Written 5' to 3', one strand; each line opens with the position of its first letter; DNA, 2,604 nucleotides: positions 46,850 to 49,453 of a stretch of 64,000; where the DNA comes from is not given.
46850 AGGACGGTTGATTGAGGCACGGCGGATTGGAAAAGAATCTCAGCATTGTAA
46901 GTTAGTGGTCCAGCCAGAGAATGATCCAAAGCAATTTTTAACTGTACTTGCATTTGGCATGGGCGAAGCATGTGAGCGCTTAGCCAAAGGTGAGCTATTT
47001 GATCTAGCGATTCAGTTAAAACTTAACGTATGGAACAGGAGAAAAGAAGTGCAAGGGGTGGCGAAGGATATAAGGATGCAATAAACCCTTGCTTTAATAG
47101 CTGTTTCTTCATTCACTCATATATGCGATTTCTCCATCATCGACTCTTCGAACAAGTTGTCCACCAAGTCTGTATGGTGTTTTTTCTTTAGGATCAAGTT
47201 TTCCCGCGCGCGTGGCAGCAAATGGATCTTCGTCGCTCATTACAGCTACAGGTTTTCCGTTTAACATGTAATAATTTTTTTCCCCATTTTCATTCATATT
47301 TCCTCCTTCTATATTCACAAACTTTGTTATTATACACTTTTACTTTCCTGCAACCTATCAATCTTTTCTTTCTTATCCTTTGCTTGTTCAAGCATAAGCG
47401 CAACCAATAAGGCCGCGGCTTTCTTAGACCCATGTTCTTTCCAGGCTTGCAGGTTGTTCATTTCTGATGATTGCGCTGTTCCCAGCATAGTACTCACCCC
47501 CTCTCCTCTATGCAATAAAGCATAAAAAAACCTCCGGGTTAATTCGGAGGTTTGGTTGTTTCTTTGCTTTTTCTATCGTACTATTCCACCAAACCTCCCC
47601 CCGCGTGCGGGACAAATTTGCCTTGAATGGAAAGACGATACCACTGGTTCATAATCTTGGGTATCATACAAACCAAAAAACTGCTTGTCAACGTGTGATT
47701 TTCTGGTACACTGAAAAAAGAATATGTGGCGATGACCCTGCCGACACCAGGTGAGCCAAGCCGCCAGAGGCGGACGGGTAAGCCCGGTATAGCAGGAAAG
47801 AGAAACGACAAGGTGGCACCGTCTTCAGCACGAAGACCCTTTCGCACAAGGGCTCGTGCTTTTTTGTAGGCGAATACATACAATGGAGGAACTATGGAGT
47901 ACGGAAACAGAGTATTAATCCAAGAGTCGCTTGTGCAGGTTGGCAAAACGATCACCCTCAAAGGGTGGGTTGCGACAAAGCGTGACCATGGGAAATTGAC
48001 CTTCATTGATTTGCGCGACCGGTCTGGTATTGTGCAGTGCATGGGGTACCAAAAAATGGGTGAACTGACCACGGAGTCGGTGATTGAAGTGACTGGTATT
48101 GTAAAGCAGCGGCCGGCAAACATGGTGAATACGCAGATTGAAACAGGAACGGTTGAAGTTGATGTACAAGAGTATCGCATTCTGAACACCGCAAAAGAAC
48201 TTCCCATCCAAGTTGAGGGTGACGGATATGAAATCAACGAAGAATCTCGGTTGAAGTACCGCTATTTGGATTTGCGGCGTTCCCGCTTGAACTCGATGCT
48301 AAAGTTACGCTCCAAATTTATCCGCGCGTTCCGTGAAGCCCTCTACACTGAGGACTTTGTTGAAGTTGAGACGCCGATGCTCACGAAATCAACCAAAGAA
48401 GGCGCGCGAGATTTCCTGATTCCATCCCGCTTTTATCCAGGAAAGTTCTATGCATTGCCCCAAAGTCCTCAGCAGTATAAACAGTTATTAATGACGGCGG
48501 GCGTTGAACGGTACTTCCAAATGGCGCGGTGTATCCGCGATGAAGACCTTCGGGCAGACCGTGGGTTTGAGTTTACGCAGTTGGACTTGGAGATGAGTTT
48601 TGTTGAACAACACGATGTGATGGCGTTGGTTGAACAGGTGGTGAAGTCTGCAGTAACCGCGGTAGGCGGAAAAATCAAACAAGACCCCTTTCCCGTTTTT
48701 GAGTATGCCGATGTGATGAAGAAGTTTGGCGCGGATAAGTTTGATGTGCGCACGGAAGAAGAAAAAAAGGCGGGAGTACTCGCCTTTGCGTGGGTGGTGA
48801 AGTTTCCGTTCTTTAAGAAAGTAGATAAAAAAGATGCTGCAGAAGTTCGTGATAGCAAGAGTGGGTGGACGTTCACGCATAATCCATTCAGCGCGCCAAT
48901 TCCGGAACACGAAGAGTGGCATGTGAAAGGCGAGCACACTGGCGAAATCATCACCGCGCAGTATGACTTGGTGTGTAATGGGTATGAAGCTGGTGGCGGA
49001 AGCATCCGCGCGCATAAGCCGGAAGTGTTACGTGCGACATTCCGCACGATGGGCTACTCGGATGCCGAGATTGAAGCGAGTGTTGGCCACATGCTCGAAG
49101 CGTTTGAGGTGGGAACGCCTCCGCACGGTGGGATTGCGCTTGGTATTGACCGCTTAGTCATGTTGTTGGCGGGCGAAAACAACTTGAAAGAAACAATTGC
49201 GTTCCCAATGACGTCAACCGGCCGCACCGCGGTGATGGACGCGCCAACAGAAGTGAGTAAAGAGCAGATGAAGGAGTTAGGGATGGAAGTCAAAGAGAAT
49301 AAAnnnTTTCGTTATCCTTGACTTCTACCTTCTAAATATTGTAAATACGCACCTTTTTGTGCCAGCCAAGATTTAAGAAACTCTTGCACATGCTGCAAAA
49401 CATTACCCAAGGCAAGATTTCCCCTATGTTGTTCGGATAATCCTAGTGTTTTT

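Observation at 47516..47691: Face-to-face overlapping promoters and a minus-strand leader with terminator/antiterminator alternative upstream of two tiny genes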

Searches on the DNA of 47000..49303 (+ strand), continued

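Call 100: search_with_rna_model(model_id=R1, sources=[window, L085, L089, L091, L115, L093, L094, L106, L101, L103, L105, L098, L107, L079, L004, L043, L035, L012, L014, L007], max_evalue=0.01, make_alignment=true)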
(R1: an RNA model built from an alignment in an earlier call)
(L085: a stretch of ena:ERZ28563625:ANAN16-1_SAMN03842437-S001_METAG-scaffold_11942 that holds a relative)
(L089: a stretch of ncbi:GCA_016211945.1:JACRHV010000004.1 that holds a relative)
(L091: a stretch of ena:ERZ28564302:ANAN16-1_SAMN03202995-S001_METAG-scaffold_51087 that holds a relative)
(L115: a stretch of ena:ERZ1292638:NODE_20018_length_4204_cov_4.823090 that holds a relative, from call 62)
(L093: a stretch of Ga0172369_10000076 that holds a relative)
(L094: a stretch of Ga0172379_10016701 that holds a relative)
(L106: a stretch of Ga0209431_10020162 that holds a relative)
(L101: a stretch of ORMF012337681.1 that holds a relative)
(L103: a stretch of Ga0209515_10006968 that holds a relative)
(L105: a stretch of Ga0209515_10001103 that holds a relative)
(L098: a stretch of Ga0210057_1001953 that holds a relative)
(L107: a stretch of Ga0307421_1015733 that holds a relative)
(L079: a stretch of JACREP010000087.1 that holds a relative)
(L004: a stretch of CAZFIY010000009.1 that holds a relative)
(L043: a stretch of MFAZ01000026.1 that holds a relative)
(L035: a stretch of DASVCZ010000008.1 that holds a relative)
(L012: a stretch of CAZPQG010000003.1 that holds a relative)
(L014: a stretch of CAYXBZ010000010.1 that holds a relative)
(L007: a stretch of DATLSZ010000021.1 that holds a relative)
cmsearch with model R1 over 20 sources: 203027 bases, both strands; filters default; matches with E-value up to 0.01: 20.
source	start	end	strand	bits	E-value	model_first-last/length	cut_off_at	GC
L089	2621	2763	-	131.1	2.5e-30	1-144/144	no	0.41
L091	74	216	-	127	2.8e-29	1-144/144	no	0.38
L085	3130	3267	-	126.3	4e-29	1-144/144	no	0.41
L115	1300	1440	+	126.1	4.7e-29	1-144/144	no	0.38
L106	30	179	+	123.5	2.1e-28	1-144/144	no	0.39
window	47523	47660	-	121.4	7.2e-28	1-144/144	no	0.44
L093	10613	10762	+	120.1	1.5e-27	1-144/144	no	0.38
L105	5003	5136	-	114.9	3.1e-26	1-144/144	no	0.37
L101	1624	1760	+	113.4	7.3e-26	1-144/144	no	0.4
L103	3740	3880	+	113.3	7.5e-26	1-144/144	no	0.35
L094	1677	1815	+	112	1.6e-25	1-144/144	no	0.4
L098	11535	11678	+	93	1e-20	1-144/144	no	0.35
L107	2669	2808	-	86.7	3.8e-19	1-144/144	no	0.41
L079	280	420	-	38.9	4e-07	1-144/144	no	0.48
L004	2293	2437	+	37.6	8.8e-07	1-144/144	no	0.34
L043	2716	2852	-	31.5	3e-05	1-144/144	no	0.42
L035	737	877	-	27.4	0.00031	1-144/144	no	0.38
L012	2465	2604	-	25.8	0.00081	1-144/144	no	0.34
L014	2727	2868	-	24.5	0.0017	1-144/144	no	0.37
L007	2701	2818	-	22.6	0.0052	1-144/144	no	0.32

Alignment A6: 20 matches aligned to the model, 170 columns, each read 5' to 3' on its own strand. Consensus structure (alignment columns), stored with it:
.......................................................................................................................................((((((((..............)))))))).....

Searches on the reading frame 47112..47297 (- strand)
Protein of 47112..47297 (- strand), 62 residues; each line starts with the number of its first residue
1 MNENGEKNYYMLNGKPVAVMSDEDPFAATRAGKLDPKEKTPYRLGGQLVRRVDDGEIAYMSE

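Call 9: search_protein_families(library=pfam, proteins=[window:47112-47297:-], max_evalue=1)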
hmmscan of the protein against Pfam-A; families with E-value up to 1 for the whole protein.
seq(62 aa): 0 families

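Call 10: search_protein_families(library=ncbifam, proteins=[window:47112-47297:-], max_evalue=1)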
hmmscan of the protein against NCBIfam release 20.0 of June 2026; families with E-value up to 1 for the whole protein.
seq(62 aa): 0 families

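Call 14: find_homologous_proteins(query=window:47112-47297:-, max_evalue=0.01)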
Query seq(62 aa) (62 aa): 1 proteins with E <= 0.01 among 1 candidates.
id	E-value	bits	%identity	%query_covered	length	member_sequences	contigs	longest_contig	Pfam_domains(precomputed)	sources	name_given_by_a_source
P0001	3.4e-34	132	100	100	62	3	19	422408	-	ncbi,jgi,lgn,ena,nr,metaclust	ncbi:MAG TPA: hypothetical protein DCX25_02655 [Candidatus Pacebacteria bacterium]|nr:MAG: hypotheti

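Call 19: list_cluster_members(proteins=[window:47112-47297:-, window:47333-47488:-])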
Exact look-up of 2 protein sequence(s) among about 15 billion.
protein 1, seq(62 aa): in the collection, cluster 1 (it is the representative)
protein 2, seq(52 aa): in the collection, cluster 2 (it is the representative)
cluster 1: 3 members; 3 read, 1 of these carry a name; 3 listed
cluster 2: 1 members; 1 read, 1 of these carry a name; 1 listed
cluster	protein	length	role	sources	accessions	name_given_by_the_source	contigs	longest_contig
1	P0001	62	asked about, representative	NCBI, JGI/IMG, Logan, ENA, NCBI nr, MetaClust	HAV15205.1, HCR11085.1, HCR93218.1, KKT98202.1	MAG TPA: hypothetical protein DCX25_02655 [Candidatus Pacebacteria bacterium] | MAG: hypothetical protein UX00_C0004G0045 [Microgenomates group bacterium ... | status=active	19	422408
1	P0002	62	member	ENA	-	-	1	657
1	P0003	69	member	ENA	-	-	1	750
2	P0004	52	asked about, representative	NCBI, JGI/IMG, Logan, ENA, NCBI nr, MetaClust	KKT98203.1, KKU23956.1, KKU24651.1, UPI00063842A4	MAG: hypothetical protein UX35_C0003G0092 [Microgenomates group bacterium ... | MAG: hypothetical protein UX00_C0004G0046 [Microgenomates group bacterium ... | status=active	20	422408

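Call 22: find_encoding_contigs(protein=P0002, flank=3000)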
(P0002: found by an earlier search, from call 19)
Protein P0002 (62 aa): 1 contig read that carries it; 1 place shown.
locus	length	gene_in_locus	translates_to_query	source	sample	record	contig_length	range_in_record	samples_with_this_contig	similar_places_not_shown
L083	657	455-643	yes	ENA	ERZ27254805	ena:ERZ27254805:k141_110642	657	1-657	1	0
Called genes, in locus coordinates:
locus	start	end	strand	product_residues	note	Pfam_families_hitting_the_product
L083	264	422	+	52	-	-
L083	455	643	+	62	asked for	-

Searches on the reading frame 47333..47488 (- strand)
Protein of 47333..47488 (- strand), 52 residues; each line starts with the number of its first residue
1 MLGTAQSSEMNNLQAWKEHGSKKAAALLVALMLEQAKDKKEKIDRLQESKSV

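Call 9: search_protein_families(library=pfam, proteins=[window:47333-47488:-], max_evalue=1)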
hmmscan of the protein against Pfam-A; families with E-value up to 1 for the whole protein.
seq(52 aa): 2 families
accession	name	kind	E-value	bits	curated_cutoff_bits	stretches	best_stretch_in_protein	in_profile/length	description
PF16794.11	fn3_4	-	0.04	14.3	27.1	1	8-40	48-80/103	Fibronectin-III type domain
PF00585.24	Thr_dehydrat_C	-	0.15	12.4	27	1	17-49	43-74/91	C-terminal regulatory domain of Threonine dehydratase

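Call 10: search_protein_families(library=ncbifam, proteins=[window:47333-47488:-], max_evalue=1)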
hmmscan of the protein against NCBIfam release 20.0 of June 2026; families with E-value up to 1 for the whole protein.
seq(52 aa): 0 families

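Call 25: search_protein_representatives(protein=window:47333-47488:-)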
Query: 52 residues. Proteins with E-value up to 0.001 (for the whole library): 3; up to 1e-10: 2; up to 1e-30: 0. The best 3 are listed.
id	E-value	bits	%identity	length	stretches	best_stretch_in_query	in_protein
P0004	3.3e-24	97.9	100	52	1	1-52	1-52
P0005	1.4e-14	68.4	85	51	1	1-41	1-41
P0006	4.9e-05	39.1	35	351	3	7-41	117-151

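Call 27: find_encoding_contigs(protein=P0005, flank=4000, max_places=10)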
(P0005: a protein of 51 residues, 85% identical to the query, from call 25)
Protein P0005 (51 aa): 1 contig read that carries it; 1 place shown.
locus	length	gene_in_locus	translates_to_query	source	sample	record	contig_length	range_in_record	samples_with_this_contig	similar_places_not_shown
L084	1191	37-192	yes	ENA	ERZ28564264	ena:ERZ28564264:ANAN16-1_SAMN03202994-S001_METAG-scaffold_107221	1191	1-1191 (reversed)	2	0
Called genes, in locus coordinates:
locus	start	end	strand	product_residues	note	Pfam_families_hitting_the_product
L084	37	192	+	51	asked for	-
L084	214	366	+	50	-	-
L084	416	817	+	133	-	-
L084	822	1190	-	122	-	?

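Call 57: find_homologous_proteins(query=A4, max_evalue=0.01)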
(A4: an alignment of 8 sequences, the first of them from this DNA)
Query A4 (8 sequences) (52 aa, profile of the alignment): 18 proteins with E <= 0.01 among 76 candidates.
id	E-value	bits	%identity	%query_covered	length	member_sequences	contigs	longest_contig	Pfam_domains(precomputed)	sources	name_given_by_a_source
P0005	1.3e-16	78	88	77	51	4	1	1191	-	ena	-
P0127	2.8e-16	77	-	-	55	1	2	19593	-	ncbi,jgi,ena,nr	ncbi:MAG TPA: hypothetical protein VJ246_00140 [Patescibacteria group bacterium]|nr:hypothetical pro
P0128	2.8e-14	71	-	-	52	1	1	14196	-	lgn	-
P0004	2.9e-14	71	100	100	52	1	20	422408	-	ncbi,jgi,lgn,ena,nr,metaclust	ncbi:MAG: hypothetical protein UX35_C0003G0092 [Microgenomates group bacterium GW2011_GWA1_46_15]|nr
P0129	5.3e-14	70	-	-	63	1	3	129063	-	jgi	-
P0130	1.0e-13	69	-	-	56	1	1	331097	-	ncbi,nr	ncbi:MAG: hypothetical protein HZA34_02190 [Candidatus Pacebacteria bacterium]|nr:hypothetical prote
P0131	1.2e-13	69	83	77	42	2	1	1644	-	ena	-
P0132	7.6e-13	66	-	-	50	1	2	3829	-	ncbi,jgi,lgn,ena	-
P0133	6.2e-12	63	83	100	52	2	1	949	-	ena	-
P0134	5.1e-11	60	81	100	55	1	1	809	-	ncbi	-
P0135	2.9e-10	58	79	100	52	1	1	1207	-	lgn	-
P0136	7.7e-10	57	-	-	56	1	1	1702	-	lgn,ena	-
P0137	9.4e-9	53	-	-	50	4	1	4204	-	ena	-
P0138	1.6e-7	49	-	-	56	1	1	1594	-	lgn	-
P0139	7.0e-7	47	-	-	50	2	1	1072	-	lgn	-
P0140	1.2e-6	46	-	-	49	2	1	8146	-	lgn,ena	-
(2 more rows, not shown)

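Call 58: search_protein_families(library=pfam, alignment_id=A4, max_evalue=1)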
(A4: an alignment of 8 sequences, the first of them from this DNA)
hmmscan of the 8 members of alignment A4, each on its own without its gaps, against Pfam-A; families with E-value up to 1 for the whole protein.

A. member 1, seq(52 aa): 2 families
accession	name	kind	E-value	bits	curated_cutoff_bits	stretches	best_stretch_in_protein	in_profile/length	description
PF16794.11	fn3_4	-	0.04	14.3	27.1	1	8-40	48-80/103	Fibronectin-III type domain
PF00585.24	Thr_dehydrat_C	-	0.15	12.4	27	1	17-49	43-74/91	C-terminal regulatory domain of Threonine dehydratase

B. families by the number of members that match (of 8 scanned): 5 families
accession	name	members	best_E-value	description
PF16794.11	fn3_4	3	0.04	Fibronectin-III type domain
PF24305.1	P8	1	0.039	Probiotic-derived P8 protein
PF02407.22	Viral_Rep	1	0.12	Putative viral replication protein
PF13220.11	DUF4028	1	0.12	Protein of unknown function (DUF4028)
PF00585.24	Thr_dehydrat_C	1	0.15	C-terminal regulatory domain of Threonine dehydratase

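Call 59: find_encoding_contigs(protein=P0127, flank=1500, max_places=2)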
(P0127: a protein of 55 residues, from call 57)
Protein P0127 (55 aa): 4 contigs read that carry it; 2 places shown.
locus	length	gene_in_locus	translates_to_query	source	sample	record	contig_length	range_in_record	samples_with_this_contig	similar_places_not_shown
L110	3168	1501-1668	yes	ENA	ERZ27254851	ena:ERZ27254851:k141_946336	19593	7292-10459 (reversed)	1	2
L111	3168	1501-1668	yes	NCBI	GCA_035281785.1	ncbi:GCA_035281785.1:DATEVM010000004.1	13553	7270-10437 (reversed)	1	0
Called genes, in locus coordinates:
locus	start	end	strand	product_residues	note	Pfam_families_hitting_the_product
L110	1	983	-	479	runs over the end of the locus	PF01336:tRNA_anti-codon, PF00152:tRNA-synt_2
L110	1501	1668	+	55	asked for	-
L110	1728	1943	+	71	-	-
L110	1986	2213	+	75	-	-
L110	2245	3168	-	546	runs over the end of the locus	PF01368:DHH, PF02272:DHHA1, PF17768:RecJ_OB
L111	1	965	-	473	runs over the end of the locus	PF01336:tRNA_anti-codon, PF00152:tRNA-synt_2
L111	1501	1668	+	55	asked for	-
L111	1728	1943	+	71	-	-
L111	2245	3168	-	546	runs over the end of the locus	PF01368:DHH, PF02272:DHHA1, PF17768:RecJ_OB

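Call 60: find_encoding_contigs(protein=P0128, flank=1500, max_places=2)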
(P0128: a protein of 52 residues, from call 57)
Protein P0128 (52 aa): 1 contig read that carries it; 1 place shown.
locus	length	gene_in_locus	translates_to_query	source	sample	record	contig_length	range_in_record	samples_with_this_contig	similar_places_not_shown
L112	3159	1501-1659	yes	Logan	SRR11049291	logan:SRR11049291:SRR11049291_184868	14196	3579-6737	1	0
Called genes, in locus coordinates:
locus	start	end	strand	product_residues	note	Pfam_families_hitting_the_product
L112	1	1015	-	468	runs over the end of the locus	PF01336:tRNA_anti-codon, PF00152:tRNA-synt_2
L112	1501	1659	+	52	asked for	-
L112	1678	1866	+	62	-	-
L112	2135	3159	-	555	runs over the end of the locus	PF01368:DHH, PF02272:DHHA1, PF17768:RecJ_OB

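Call 61: find_encoding_contigs(protein=P0140, flank=1500, max_places=2)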
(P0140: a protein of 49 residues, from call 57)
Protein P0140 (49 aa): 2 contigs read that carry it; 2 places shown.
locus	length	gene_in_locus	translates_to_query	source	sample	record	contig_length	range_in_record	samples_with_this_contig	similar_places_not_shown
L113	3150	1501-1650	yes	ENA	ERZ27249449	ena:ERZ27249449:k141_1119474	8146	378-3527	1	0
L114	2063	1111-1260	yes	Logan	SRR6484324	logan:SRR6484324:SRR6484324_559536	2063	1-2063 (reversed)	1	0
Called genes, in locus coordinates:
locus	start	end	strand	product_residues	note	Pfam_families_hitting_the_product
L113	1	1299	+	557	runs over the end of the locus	?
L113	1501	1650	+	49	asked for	-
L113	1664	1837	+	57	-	-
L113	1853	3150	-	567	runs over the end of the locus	PF01368:DHH, PF02272:DHHA1, PF17768:RecJ_OB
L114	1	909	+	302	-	?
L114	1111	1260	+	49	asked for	-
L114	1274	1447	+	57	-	-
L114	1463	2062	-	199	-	?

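Call 62: find_encoding_contigs(protein=P0137, flank=1500, max_places=2)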
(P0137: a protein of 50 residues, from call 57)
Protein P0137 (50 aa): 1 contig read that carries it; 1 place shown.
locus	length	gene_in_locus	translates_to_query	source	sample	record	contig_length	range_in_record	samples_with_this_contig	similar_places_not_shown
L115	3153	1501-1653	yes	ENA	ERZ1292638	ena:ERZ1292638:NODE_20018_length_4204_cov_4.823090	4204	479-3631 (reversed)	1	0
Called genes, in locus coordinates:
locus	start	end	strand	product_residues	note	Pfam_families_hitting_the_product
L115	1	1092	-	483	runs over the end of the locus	PF01336:tRNA_anti-codon, PF00152:tRNA-synt_2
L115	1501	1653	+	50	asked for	-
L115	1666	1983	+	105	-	-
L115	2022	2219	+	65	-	-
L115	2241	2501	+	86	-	-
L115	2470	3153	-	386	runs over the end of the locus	?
